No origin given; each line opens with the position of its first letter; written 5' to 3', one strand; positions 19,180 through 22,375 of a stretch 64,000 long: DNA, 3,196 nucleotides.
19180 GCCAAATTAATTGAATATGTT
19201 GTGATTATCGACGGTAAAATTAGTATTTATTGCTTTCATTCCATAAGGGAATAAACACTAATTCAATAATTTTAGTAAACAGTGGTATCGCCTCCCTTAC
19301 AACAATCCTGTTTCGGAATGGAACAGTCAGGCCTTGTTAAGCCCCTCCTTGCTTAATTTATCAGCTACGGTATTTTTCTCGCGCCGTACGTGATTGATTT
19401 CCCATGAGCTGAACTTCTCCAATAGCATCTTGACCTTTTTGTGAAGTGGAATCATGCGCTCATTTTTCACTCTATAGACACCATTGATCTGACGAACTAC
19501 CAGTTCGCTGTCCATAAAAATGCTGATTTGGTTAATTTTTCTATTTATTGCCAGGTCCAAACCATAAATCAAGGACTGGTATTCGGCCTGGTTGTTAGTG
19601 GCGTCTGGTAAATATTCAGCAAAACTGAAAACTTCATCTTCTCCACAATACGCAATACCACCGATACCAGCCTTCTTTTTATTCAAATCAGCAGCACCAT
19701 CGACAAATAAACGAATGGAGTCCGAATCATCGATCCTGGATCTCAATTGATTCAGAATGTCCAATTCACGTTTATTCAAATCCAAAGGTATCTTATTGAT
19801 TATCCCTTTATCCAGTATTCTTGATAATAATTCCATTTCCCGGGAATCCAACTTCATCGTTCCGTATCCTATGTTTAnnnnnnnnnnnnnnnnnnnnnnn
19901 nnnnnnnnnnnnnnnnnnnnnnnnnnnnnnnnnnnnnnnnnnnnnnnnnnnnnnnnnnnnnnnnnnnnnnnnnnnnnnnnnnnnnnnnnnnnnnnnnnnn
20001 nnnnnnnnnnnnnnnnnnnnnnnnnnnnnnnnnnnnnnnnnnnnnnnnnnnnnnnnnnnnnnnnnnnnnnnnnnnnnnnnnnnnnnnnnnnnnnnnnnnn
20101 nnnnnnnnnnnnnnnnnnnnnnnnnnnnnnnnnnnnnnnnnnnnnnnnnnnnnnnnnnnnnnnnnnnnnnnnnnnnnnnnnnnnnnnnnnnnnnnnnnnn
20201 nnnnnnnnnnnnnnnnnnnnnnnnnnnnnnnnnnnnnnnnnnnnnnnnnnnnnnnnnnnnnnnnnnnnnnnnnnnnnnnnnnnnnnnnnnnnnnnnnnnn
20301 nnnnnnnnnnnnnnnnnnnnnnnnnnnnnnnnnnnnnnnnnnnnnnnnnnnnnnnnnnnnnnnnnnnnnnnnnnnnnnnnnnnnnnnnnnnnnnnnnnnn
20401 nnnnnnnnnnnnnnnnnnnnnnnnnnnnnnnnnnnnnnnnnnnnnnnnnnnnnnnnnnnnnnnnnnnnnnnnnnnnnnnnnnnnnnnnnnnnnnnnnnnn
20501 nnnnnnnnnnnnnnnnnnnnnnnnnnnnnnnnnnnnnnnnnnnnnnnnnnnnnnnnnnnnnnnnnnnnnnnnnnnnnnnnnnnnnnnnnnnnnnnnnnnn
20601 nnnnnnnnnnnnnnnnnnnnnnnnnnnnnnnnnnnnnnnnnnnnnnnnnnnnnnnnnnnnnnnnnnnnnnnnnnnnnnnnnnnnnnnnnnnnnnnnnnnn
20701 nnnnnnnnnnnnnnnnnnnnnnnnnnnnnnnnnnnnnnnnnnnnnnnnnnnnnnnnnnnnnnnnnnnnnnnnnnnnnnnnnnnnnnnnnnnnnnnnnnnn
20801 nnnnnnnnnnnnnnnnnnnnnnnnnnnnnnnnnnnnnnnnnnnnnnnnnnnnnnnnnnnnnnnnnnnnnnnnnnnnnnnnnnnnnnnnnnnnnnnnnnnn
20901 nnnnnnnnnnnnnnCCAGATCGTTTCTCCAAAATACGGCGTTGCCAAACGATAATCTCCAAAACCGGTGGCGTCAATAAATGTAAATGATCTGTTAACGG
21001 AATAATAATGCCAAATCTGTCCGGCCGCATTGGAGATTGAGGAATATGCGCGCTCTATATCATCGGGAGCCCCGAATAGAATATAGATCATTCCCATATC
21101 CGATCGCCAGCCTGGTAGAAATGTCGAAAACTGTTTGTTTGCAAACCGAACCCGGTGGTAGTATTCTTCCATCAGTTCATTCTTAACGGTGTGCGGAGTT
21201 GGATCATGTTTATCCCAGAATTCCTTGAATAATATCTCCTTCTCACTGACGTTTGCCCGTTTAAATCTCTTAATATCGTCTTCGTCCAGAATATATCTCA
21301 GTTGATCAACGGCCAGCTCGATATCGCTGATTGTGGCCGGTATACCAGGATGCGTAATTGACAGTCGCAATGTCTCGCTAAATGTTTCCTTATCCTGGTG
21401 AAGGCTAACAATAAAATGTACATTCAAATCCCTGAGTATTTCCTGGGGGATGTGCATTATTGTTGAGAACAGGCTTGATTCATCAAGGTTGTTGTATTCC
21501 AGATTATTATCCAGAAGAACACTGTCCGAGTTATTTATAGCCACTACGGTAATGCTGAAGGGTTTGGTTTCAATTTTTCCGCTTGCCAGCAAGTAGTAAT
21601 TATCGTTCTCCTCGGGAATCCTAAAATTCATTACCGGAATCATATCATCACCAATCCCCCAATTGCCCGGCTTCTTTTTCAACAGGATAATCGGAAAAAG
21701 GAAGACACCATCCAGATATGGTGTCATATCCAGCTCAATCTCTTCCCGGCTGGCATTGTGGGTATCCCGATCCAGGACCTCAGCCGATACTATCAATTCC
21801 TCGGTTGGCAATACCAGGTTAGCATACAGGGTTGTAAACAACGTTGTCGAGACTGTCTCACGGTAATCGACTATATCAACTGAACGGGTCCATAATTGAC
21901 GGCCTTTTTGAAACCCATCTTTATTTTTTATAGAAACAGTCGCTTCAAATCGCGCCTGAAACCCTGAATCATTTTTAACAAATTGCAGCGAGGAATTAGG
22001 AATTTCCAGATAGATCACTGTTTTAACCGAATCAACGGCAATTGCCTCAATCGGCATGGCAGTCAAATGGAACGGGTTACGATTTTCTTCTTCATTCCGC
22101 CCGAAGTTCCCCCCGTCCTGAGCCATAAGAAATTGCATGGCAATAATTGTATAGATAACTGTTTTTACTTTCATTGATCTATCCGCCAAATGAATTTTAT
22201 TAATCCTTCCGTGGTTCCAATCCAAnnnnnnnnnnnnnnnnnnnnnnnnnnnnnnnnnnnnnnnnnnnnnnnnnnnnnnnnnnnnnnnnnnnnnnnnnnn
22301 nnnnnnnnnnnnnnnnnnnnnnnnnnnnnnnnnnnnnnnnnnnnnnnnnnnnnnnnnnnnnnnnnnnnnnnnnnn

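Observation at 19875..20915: Isopropylmalate/isocitrate-dehydrogenase-family protein lacking the catalytic metal-binding aspartates (likely pseudoenzyme)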

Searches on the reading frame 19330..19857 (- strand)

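Call 32: search_protein_families(library=ncbifam, proteins=[window:19330-19857:-], max_evalue=0.01)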
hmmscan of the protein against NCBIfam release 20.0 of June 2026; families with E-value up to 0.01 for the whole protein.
window:19330-19857:- (176 aa): 6 families
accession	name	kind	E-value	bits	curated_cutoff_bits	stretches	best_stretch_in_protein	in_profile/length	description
NF041175.1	RNAseHI_Thmprot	equivalog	7.6e-26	90.7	140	1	82-174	42-134/143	ribonuclease HI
NF041306.1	RnaseHI_Halo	equivalog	4.4e-25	88.7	300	1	43-174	65-196/197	ribonuclease HI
NF005567.0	PRK07238.1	equivalog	6.1e-24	85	326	1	52-175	8-133/378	bifunctional RNase H/acid phosphatase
NF010482.0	PRK13907.1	equivalog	6.3e-11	42.5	231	1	48-171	2-123/128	ribonuclease H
NF005822.0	PRK07708.1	equivalog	2.6e-10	40.2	175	1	38-174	63-207/220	hypothetical protein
NF001236.0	PRK00203.1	equivalog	5.9e-06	25.9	160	1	46-126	3-80/151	ribonuclease HI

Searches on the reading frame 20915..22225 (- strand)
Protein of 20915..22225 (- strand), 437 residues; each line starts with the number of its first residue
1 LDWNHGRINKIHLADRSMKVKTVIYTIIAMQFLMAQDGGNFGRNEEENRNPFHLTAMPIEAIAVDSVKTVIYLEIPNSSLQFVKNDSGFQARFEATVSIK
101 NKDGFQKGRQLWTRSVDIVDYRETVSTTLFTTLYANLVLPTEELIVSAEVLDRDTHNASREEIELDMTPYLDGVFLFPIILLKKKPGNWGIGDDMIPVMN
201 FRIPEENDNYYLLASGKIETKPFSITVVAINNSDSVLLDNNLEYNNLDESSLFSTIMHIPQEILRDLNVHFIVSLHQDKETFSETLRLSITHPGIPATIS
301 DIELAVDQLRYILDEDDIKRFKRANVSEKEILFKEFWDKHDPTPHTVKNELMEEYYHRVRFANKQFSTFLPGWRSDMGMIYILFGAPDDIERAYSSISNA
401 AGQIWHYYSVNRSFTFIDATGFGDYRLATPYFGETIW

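Call 32: search_protein_families(library=ncbifam, proteins=[window:20915-22225:-], max_evalue=0.01)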
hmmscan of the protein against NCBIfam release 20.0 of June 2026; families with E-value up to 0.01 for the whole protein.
window:20915-22225:- (437 aa): 1 family
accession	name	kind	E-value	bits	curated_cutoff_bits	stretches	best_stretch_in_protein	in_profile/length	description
TIGR04514.1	GWxTD_dom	domain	8.2e-34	116.3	28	1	306-408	3-105/105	GWxTD domain-containing protein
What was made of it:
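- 20912..22174 (-): GWxTD-domain protein, the second gene of the module. It is 420 aa from the ATG at 22174. It has a signal-type N-terminal helix, two Ig/FN3-like beta-sandwiches and a C-terminal GWxTD domain. TIGR04514, 116 bits against a cutoff of 28 (call 32).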

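Call 53: search_protein_families(library=pfam, proteins=[window:20915-22174:-], max_evalue=1)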
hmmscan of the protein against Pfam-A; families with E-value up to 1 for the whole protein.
window:20915-22174:- (420 aa): 2 families
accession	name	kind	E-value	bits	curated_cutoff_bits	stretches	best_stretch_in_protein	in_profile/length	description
PF20094.4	GWxTD_dom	-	7.2e-21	75.1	26.9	1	265-392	11-128/172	GWxTD domain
PF19615.4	DUF6120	-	0.066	13.7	27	0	360-384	39-63/92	Family of unknown function (DUF6120)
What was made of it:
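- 20912..22174 (-): PF20094 (call 53).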

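Call 64: find_homologous_proteins(query=window:20915-22174:-, max_evalue=0.00001)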
Query window:20915-22174:- (420 aa): 381 proteins with E <= 0.00001 among 3675 candidates; the best 120 are listed.
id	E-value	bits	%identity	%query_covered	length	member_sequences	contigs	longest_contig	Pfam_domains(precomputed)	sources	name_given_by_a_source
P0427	4.5e-282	953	100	100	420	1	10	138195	PF20094.5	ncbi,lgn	-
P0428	1.9e-199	681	69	100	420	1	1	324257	PF20094.5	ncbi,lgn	-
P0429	4.0e-132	459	49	94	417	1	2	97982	PF20094.5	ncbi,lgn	-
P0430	3.1e-129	450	47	100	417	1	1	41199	PF20094.5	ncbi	ncbi:MAG: GWxTD domain-containing protein [Candidatus Neomarinimicrobiota bacterium]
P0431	2.7e-128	446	50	93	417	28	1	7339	PF20094.5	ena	-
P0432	4.8e-123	429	44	99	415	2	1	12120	PF20094.5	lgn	-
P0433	5.1e-120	419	44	94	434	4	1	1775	PF20094.5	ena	-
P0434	1.8e-114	401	43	100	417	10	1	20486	PF20094.5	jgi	-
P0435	3.2e-106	374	42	98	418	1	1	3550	PF20094.5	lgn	-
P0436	7.5e-92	326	38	99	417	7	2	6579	PF20094.5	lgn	-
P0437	4.2e-91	324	40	94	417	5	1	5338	PF20094.5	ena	-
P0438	1.8e-86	309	39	93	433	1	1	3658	PF20094.5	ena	-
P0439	4.0e-86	308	38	97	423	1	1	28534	PF20094.5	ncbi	-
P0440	1.4e-85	306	38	89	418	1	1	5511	PF20094.5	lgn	-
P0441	1.4e-85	306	38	98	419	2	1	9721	PF20094.5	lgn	-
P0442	1.9e-85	305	38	97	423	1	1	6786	PF20094.5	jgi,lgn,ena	-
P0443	4.0e-85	304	39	94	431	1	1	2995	PF20094.5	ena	-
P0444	4.1e-85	304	38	97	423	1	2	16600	PF20094.5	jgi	jgi:GWxTD domain-containing protein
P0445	4.9e-85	304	38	97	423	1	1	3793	PF20094.5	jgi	-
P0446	1.7e-84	302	39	93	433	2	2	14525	PF20094.5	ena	-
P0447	2.5e-84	302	38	97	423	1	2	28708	PF20094.5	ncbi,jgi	jgi:GWxTD domain-containing protein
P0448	3.0e-84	301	38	92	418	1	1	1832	PF20094.5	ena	-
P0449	3.5e-84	301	37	97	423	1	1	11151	PF20094.5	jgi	-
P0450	4.2e-84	301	39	93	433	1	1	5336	PF20094.5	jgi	-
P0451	5.3e-84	301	36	97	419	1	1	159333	PF20094.5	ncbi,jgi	-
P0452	5.8e-84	300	36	99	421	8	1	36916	PF20094.5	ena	-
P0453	1.8e-83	299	39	93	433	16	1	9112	PF20094.5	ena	-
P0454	2.7e-83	298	38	98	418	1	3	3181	PF20094.5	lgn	-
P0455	3.9e-83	298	39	93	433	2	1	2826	PF20094.5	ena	-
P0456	1.2e-82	296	37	100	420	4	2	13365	PF20094.5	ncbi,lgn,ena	-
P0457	2.5e-82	295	38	97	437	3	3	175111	PF20094.5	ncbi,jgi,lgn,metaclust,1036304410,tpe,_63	jgi:GWxTD domain-containing protein|metaclust:\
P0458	5.8e-82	294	36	100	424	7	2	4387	PF20094.5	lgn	-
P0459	6.3e-82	294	37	92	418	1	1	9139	PF20094.5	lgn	-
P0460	1.0e-81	293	36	99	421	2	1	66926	PF20094.5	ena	-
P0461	2.6e-81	292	35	99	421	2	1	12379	PF20094.5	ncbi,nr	ncbi:MAG: GWxTD domain-containing protein [Candidatus Marinimicrobia bacterium]|nr:GWxTD domain-cont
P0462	4.3e-81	291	36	99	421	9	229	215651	PF20094.5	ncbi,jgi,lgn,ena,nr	ncbi:MAG: GWxTD domain-containing protein [Candidatus Marinimicrobia bacterium]|jgi:GWxTD domain-con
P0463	7.9e-81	290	37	92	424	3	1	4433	PF20094.5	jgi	jgi:GWxTD domain-containing protein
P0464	9.9e-81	290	37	100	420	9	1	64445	PF20094.5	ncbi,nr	ncbi:MAG: GWxTD domain-containing protein [Candidatus Marinimicrobia bacterium]|nr:GWxTD domain-cont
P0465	1.8e-80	289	35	93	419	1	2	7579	PF20094.5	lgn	-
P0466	2.0e-80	289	35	100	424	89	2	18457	PF20094.5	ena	-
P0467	2.3e-80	289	35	97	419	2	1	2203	PF20094.5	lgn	-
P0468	2.4e-80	289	37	92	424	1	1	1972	PF20094.5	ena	-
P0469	2.7e-80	288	35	99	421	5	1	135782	PF20094.5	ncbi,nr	ncbi:MAG: GWxTD domain-containing protein [Candidatus Marinimicrobia bacterium]|nr:GWxTD domain-cont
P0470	2.8e-80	288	36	89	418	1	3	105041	PF20094.5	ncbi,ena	-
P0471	3.1e-80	288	36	100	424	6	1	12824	PF20094.5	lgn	-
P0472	5.3e-80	287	36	93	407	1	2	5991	PF20094.5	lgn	-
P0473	7.8e-80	287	37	92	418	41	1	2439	PF20094.5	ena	-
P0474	4.9e-79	284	34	99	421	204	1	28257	PF20094.5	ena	-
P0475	5.3e-79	284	37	92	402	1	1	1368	PF20094.5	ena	-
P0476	9.4e-79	283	35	98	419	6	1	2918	PF20094.5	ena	-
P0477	1.3e-78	283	36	100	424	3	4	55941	PF20094.5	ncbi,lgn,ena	-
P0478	2.6e-78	282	36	100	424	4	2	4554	PF20094.5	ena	-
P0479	3.9e-78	281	36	100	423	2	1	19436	PF20094.5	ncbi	ncbi:MAG: GWxTD domain-containing protein [Candidatus Neomarinimicrobiota bacterium]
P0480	8.0e-78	280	36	96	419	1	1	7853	PF20094.5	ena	-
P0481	1.0e-77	280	37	100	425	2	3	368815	PF20094.5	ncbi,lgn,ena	-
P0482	1.1e-77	280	36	90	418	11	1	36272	PF20094.5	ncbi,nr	ncbi:MAG: GWxTD domain-containing protein [Candidatus Marinimicrobia bacterium]|nr:GWxTD domain-cont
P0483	3.5e-77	278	36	96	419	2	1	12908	PF20094.5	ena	-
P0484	3.6e-77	278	36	96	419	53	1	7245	PF20094.5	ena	-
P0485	4.8e-77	278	37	93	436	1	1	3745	PF20094.5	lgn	-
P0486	3.7e-76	275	36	98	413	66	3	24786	PF20094.5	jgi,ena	-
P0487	4.8e-76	274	38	90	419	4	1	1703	PF20094.5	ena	-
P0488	6.2e-76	274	37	91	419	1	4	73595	PF20094.5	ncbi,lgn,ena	-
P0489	1.6e-75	273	35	100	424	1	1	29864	PF20094.5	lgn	-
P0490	2.3e-75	272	37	90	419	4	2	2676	PF20094.5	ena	-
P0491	2.9e-75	272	35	96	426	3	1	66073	PF20094.5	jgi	-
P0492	3.2e-75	272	36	94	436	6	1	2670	PF20094.5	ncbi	-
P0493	9.8e-75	270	37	93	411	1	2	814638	PF20094.5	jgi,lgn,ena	-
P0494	4.1e-74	268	36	97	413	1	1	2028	PF20094.5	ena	-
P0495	1.2e-72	263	34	93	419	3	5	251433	PF20094.5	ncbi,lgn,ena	-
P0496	3.9e-70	255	35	94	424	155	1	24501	PF20094.5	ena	-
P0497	1.5e-69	253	35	89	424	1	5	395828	PF20094.5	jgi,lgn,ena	-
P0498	7.3e-69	251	33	93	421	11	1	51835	PF20094.5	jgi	-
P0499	3.6e-67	245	35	99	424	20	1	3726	PF20094.5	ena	-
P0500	4.7e-67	245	33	93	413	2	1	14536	PF20094.5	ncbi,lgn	ncbi:MAG: GWxTD domain-containing protein [Fidelibacterota bacterium]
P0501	1.0e-66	244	33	98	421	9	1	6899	PF20094.5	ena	-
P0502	2.1e-66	243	36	98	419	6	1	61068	PF20094.5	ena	-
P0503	3.9e-66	242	35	93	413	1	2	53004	PF20094.5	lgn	-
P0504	4.5e-65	238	35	89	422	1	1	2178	PF20094.5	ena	-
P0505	4.7e-65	238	35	89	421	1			PF20094.5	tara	tara:strand:- start:181 stop:1446 length:1266 start_codon:yes stop_codon:yes gene_type:complete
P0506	5.2e-65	238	35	89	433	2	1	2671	PF20094.5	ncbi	-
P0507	5.7e-65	238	35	89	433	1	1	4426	PF20094.5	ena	-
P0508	9.1e-65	237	35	89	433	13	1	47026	PF20094.5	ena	-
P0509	4.8e-64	235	32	98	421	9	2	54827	PF20094.5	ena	-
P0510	3.6e-63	232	34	93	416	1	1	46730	PF20094.5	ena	-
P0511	3.7e-63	232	34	93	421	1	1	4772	PF20094.5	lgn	-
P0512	8.5e-63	231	34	90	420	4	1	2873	PF20094.5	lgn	-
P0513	2.2e-62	229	33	93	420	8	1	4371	PF20094.5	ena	-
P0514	2.7e-62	229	34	97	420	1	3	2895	PF20094.5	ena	-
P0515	9.4e-62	227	31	98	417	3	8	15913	PF20094.5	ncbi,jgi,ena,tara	tara:strand:+ start:76 stop:1329 length:1254 start_codon:yes stop_codon:yes gene_type:complete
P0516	1.7e-61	226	33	89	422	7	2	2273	PF20094.5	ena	-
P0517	2.3e-61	226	32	90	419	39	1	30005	PF20094.5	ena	-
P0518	2.7e-61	226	31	98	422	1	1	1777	PF20094.5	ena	-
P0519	5.6e-61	225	32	99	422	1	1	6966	PF20094.5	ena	-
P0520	5.8e-61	225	32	99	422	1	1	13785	PF20094.5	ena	-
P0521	6.1e-61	225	32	99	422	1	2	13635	PF20094.5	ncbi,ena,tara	tara:strand:+ start:3886 stop:5154 length:1269 start_codon:yes stop_codon:yes gene_type:complete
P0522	6.6e-61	225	32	98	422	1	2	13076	PF20094.5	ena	-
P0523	7.5e-61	224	33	98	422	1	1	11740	PF20094.5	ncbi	-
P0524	7.7e-61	224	32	99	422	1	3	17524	PF20094.5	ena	-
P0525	7.7e-61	224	32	99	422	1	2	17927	PF20094.5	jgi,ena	-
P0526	7.8e-61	224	33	89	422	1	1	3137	PF20094.5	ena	-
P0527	8.3e-61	224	32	99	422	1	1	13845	PF20094.5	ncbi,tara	tara:strand:- start:8263 stop:9531 length:1269 start_codon:yes stop_codon:yes gene_type:complete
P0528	8.3e-61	224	32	99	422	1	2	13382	PF20094.5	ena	-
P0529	1.0e-60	224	32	99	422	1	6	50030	PF20094.5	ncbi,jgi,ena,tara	tara:strand:- start:451 stop:1719 length:1269 start_codon:yes stop_codon:yes gene_type:complete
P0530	1.1e-60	224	33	89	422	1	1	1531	PF20094.5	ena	-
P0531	1.2e-60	224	33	98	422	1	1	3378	PF20094.5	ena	-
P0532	1.2e-60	224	31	98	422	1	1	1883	PF20094.5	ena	-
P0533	1.3e-60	224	32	99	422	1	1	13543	PF20094.5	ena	-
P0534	1.5e-60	223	32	99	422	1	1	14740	PF20094.5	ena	-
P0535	1.7e-60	223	33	89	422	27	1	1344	PF20094.5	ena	-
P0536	3.0e-60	222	32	89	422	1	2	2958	PF20094.5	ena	-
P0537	5.3e-60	222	34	89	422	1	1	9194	PF20094.5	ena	-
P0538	1.0e-59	221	33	93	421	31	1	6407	PF20094.5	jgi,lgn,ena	-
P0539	1.6e-59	220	32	97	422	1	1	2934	PF20094.5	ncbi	-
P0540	6.2e-59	218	31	98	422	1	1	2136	PF20094.5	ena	-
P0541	6.2e-59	218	35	93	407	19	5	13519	PF20094.5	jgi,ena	-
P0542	7.1e-59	218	33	89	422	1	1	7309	PF20094.5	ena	-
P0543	7.2e-58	214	32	88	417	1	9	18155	PF20094.5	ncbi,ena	-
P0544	7.7e-58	214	32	88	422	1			PF20094.5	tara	tara:strand:- start:10074 stop:11342 length:1269 start_codon:yes stop_codon:yes gene_type:complete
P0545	9.4e-58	214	33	93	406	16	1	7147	PF20094.5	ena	-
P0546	1.2e-57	214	32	99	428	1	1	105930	PF20094.5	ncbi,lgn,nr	ncbi:GWxTD domain-containing protein [candidate division KSB1 bacterium]|nr:GWxTD domain-containing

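Call 73: predict_structure(alignment_id=A4)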
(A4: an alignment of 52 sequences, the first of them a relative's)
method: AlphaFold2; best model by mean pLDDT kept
length: 420 residues; sequences in the alignment: 52
mean_pLDDT: 84.7   pTM: 0.70
mean pLDDT of the five models: 84.7, 84.0, 83.3, 82.8, 82.5
residues with pLDDT >= 90: 184; 70-90: 187; 50-70: 32; < 50: 17
segments of 3 or more residues with pLDDT < 50: 19-31, 417-420
pLDDT, mean of each block of 10 residues (from residue 1): 78 62 34 78 91 95 90 96 96 96 87 92 97 91 94 91 92 88 81 92 93 87 85 84 86 94 93 77 81 86 86 85 70 78 87 86 90 79 83 89 80 58
secondary structure, 60 per line:
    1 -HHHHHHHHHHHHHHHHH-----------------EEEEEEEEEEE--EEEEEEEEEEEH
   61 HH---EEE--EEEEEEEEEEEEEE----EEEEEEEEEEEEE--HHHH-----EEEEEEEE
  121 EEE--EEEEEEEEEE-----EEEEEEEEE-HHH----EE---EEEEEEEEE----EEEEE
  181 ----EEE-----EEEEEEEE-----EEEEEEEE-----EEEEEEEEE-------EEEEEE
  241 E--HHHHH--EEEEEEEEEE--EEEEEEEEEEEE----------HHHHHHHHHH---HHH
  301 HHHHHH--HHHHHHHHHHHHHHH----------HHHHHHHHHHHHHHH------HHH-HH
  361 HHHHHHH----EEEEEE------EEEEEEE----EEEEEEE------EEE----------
elements in order: H2-18 E36-46 E49-59 E66-68 E71-84 E89-101 H104-107 E113-123 E126-135 E141-149 E163-171 E176-180 E185-187 E193-200 E206-213 E219-227 E235-241 H244-248 E251-260 E263-274 H285-294 H298-306 H309-323 H334-348 H359-367 E372-377 E384-390 E395-401 E408-410
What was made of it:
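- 20912..22174 (-): AF2 pLDDT 84.7 (call 73).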

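Call 75: fold_search(model_id=the predicted structure, library=pdb)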
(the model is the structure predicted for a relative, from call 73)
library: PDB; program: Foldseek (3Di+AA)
matches with E <= 10: 1822; with E <= 0.001: 115
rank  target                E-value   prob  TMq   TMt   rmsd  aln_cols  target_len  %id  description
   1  6kzb_A                1.9e-08  1.00  0.20  0.13  14.3       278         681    8  Transglutaminase2 complexed with calcium (released 2020-12-09)
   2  4pyg_A                5.4e-08  1.00  0.21  0.14  14.4       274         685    8  Transglutaminase2 complexed with GTP (released 2015-02-11)
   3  6kzb_C                7.0e-08  1.00  0.21  0.14  13.9       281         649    7  Transglutaminase2 complexed with calcium (released 2020-12-09)
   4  6a8p_A                8.3e-08  1.00  0.21  0.14  14.1       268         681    8  Transglutaminase 2 mutant G224V in complex with GTP (released 2018-09-26)
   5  6a8p_C                8.8e-08  1.00  0.21  0.14  14.4       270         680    7  Transglutaminase 2 mutant G224V in complex with GTP (released 2018-09-26)
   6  1ggu_B                1.7e-07  1.00  0.18  0.12  14.7       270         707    8  HUMAN FACTOR XIII WITH CALCIUM BOUND IN THE ION SITE (released 1999-09-16)
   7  4kkq_A                2.1e-07  1.00  0.21  0.35  11.0       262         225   11  Crystal structure of Vibrio cholerae RbmA (crystal form 1) (released 2013-05-22)
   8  1fie_A                2.5e-07  1.00  0.19  0.12  14.7       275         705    7  RECOMBINANT HUMAN COAGULATION FACTOR XIII (released 1997-02-12)
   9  1evu_B                2.5e-07  1.00  0.19  0.12  15.4       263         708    8  HUMAN FACTOR XIII WITH CALCIUM BOUND IN THE ION SITE (released 2000-05-10)
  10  4kkp_A                2.5e-07  1.00  0.21  0.35  11.3       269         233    9  Crystal structure of Vibrio cholerae RbmA (crystal form 2) (released 2013-05-22)
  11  1f13_A                2.8e-07  1.00  0.21  0.13  15.0       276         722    9  RECOMBINANT HUMAN CELLULAR COAGULATION FACTOR XIII (released 1998-08-12)
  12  4kkp_B                2.9e-07  1.00  0.20  0.33  11.2       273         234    8  Crystal structure of Vibrio cholerae RbmA (crystal form 2) (released 2013-05-22)
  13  4kkr_A                3.1e-07  1.00  0.21  0.36  11.0       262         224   10  Crystal structure of Vibrio cholerae RbmA (crystal form 3) (released 2013-05-22)
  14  3ly6_A                3.6e-07  1.00  0.21  0.14  14.0       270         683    8  Crystal structure of human transglutaminase 2 complex with adenosine 5' Triphosphate (released 2010-08-18)
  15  6kzb_B                3.8e-07  1.00  0.21  0.14  14.1       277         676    7  Transglutaminase2 complexed with calcium (released 2020-12-09)
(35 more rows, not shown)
